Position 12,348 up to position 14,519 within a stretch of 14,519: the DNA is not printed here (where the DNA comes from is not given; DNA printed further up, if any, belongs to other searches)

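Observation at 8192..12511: Orphan single-module C-A-T-R NRPS (reductive release) with no partner genes in view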

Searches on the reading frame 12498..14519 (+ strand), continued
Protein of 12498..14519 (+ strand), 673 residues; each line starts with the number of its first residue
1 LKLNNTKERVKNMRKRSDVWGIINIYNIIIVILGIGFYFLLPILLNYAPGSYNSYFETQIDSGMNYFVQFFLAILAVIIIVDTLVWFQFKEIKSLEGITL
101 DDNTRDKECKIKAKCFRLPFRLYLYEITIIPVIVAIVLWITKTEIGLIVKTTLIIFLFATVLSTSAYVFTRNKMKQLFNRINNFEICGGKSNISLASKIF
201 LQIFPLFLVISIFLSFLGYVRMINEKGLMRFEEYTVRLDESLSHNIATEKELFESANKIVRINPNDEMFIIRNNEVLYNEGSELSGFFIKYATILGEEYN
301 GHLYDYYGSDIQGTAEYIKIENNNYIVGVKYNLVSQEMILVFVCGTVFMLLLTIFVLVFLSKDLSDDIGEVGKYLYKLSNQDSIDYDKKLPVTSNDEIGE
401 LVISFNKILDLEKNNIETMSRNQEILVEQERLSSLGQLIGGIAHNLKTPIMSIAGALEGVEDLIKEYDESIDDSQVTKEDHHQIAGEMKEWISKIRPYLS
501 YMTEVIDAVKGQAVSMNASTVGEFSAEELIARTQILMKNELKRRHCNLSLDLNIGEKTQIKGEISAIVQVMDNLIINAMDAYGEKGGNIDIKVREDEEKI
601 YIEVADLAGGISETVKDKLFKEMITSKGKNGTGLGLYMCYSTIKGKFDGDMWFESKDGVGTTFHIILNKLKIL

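Call 69: fold_search(model_id=the predicted structure, library=pdb)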
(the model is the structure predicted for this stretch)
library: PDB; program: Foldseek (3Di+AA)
matches with E <= 10: 486; with E <= 0.001: 318
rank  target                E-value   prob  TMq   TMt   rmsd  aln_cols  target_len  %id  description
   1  9a5d_A                3.7e-13  1.00  0.23  0.25  25.4       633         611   15  Integrative model of WALK-YYCH by crosslinking MS and deep learning (released 2024-09-18)
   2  8a6x_B                1.7e-12  1.00  0.21  0.36  37.8       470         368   17  Crystal structure of a chimeric LOV-Histidine kinase SB2F1 (asymmetrical variant, trigonal form with long c axis) (released 2024-01-10)
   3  9jfj_A                6.0e-12  1.00  0.24  0.61   8.0       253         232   22  Crystal structure of the cytoplasmic domain of ZraS in ADP-bound form (released 2025-03-26)
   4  8a7f_A                6.9e-12  1.00  0.21  0.36  36.9       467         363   16  Crystal structure of a chimeric LOV-Histidine kinase SB2F1-I66R mutant (asymmetrical variant, trigonal form with long  (released 2024-01-10)
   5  9jfj_D                9.6e-12  1.00  0.20  0.54  14.8       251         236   23  Crystal structure of the cytoplasmic domain of ZraS in ADP-bound form (released 2025-03-26)
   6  8a7f_B                1.2e-11  1.00  0.21  0.36  37.4       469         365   16  Crystal structure of a chimeric LOV-Histidine kinase SB2F1-I66R mutant (asymmetrical variant, trigonal form with long  (released 2024-01-10)
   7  8a52_A                1.4e-11  1.00  0.21  0.36  37.4       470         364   16  Crystal structure of a chimeric LOV-Histidine kinase SB2F1 (asymmetrical variant, trigonal form with long c-axis) (released 2023-12-27)
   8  9jfj_C                2.0e-11  1.00  0.23  0.61   9.0       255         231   23  Crystal structure of the cytoplasmic domain of ZraS in ADP-bound form (released 2025-03-26)
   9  4gcz_A                2.3e-11  1.00  0.22  0.39  35.4       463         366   15  Structure of a blue-light photoreceptor (released 2013-06-19)
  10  9jfj_B                3.3e-11  1.00  0.20  0.56  14.7       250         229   24  Crystal structure of the cytoplasmic domain of ZraS in ADP-bound form (released 2025-03-26)
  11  8a7h_A                3.3e-11  1.00  0.20  0.36  36.8       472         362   16  Crystal structure of a chimeric LOV-Histidine kinase SB2F1-I66R mutant (light state; asymmetrical variant, trigonal fo (released 2024-01-10)
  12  8a3u                  5.3e-11  1.00  0.21  0.36  36.9       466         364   16  Crystal structure of a chimeric LOV-Histidine kinase SB2F1 (symmetrical variant, trigonal form with short c-axis) (released 2023-12-20)
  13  4gcz_B                2.4e-10  1.00  0.22  0.36  32.4       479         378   15  Structure of a blue-light photoreceptor (released 2013-06-19)
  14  8vc9_B                2.9e-10  1.00  0.22  0.36  18.6       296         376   18  Hybrid response regulator LvrB from Leptospira / phosphorylated REC form (released 2024-12-18)
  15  4zki_A                3.5e-10  1.00  0.24  0.59  11.5       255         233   17  The crystal structure of Histidine Kinase YycG with ADP (released 2016-05-04)
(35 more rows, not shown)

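Call 76: search_protein_families(library=ncbifam, proteins=[window:12534-14516:+], max_evalue=0.00001)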
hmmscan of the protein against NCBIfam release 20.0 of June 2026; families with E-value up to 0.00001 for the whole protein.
window:12534-14516:+ (661 aa): 54 families (the best 25 are shown)
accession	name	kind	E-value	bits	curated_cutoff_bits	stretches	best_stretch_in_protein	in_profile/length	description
NF008468.0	PRK11360.1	equivalog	1.5e-29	102.8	646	1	407-656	380-607/616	two-component system sensor histidine kinase AtoS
NF033092.0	HK_WalK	equivalog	2.4e-24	85.8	725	2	425-655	374-592/594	cell wall metabolism sensor histidine kinase WalK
NF007688.0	PRK10364.1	equivalog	2.8e-21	75.8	479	1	411-655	228-449/460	two-component system sensor histidine kinase ZraS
NF046044.1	PnpS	equivalog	5.5e-21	75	400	1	427-655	174-389/390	two-component system histidine kinase PnpS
NF047497.1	HK_LIC_12097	equivalog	1.2e-20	73.5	500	1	403-653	130-362/367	LIC_12097 family sensor histidine kinase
NF012163.2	BaeS_SmeS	equivalog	7.1e-19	68.1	500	1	335-641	171-442/457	sensor histidine kinase efflux regulator BaeS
TIGR02916.1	PEP_his_kin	equivalog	5.4e-18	64.9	300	1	515-655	540-678/679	XrtA/PEP-CTERM system histidine kinase PrsK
NF006800.0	PRK09303.1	equivalog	1.8e-17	63.4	342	1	403-655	133-375/383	histidine kinase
NF052573.1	HisKinEspAMyxo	equivalog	4.1e-17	61.5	1400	1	409-657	370-611/755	serine histidine kinase EspA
TIGR02966.1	phoR_proteo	equivalog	4.5e-17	62.1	334.2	1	427-654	118-332/333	phosphate regulon sensor histidine kinase PhoR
TIGR02956.1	TMAO_torS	equivalog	7.7e-17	60.7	676.5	1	511-655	536-680/967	TMAO reductase system sensor histidine kinase/response regulator TorS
NF007837.0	PRK10549.1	equivalog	1.4e-15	57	603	1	337-642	173-443/466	envelope stress sensor histidine kinase BaeS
NF008298.1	PRK11086.1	subfamily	2.7e-15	55.8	520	1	530-655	398-523/529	DcuS/MalK family sensor histidine kinase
NF038348.1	T2SS_HK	subfamily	3.4e-15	55.5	450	1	540-655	457-571/574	histidine kinase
NF040750.1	tetrathio_HK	equivalog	9.4e-15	54.1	750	1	399-633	315-531/555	tetrathionate respiration histidine kinase TtrS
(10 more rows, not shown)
